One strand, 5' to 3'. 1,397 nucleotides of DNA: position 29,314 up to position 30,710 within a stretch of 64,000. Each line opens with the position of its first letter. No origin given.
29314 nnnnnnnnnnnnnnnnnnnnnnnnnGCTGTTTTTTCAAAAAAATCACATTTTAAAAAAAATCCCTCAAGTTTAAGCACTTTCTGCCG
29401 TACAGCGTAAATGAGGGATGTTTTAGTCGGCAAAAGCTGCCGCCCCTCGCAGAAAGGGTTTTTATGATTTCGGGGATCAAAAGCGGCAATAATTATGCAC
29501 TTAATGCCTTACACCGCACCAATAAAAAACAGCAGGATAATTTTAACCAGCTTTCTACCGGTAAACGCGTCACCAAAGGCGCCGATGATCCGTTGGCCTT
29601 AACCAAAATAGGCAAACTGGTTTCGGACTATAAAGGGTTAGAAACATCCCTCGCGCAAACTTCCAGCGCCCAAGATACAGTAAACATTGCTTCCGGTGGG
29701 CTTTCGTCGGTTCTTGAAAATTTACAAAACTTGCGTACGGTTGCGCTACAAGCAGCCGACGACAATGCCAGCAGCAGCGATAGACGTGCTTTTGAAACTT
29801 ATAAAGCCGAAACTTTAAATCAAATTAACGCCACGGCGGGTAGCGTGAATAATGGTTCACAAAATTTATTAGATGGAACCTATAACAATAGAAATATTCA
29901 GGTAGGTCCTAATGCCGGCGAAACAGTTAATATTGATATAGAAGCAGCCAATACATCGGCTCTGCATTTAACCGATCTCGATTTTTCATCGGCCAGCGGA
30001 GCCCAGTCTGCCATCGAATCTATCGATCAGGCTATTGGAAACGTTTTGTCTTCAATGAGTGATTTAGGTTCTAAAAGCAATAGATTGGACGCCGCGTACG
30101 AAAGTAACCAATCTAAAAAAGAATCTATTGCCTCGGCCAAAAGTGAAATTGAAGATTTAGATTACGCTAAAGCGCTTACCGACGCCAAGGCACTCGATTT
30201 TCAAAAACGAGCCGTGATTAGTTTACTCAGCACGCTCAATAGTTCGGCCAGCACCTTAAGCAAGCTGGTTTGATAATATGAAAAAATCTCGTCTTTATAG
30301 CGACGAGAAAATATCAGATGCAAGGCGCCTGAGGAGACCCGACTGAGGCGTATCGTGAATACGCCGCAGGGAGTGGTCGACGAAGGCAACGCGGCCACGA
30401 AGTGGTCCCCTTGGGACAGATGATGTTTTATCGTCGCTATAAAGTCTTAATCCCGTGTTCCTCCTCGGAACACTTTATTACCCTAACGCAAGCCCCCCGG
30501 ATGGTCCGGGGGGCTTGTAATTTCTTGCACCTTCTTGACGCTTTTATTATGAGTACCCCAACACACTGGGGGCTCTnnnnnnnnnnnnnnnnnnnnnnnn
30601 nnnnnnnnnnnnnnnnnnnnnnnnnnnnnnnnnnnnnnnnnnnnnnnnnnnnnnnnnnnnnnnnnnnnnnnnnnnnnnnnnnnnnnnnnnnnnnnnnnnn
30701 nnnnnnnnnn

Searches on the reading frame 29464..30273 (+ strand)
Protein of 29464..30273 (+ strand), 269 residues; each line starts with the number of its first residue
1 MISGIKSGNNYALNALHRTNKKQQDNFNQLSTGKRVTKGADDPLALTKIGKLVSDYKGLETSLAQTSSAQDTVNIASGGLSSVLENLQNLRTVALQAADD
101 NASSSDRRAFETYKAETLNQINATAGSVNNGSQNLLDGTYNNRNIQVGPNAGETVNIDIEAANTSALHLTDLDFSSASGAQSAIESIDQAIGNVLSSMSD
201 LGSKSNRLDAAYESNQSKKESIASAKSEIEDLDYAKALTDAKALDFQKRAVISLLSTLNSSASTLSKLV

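Call 64: search_protein_families(library=pfam, proteins=[window:29464-30273:+], max_evalue=0.0001)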
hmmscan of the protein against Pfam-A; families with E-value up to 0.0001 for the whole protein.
window:29464-30273:+ (269 aa): 2 families
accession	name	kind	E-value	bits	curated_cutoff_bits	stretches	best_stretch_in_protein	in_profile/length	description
PF00669.25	Flagellin_N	-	9.9e-16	58.5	26.6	1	12-139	10-137/139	Bacterial flagellin N-terminal helical region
PF00700.27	Flagellin_C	-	2.6e-12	47.3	23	1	184-265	1-82/86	Bacterial flagellin C-terminal helical region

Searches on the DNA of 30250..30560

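Call 51: search_rna_families(source=window, start=30250, end=30560, threshold=evalue, max_evalue=5)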
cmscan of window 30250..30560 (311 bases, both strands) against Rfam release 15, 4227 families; matches with E-value up to 5: 4.
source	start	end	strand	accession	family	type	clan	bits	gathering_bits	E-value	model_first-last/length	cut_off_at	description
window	30428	30521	+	RF00514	His_leader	Cis-reg; leader;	-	23.8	49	0.063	1-126/126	no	Histidine operon leader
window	30490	30527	-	RF01393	isrJ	Gene; sRNA;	-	17.7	37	0.54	40-74/75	no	isrJ Hfq binding RNA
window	30485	30560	-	RF00514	His_leader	Cis-reg; leader;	-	16.3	49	2.2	38-126/126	5'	Histidine operon leader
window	30485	30516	+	RF01393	isrJ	Gene; sRNA;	-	14.4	37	3.2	46-74/75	no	isrJ Hfq binding RNA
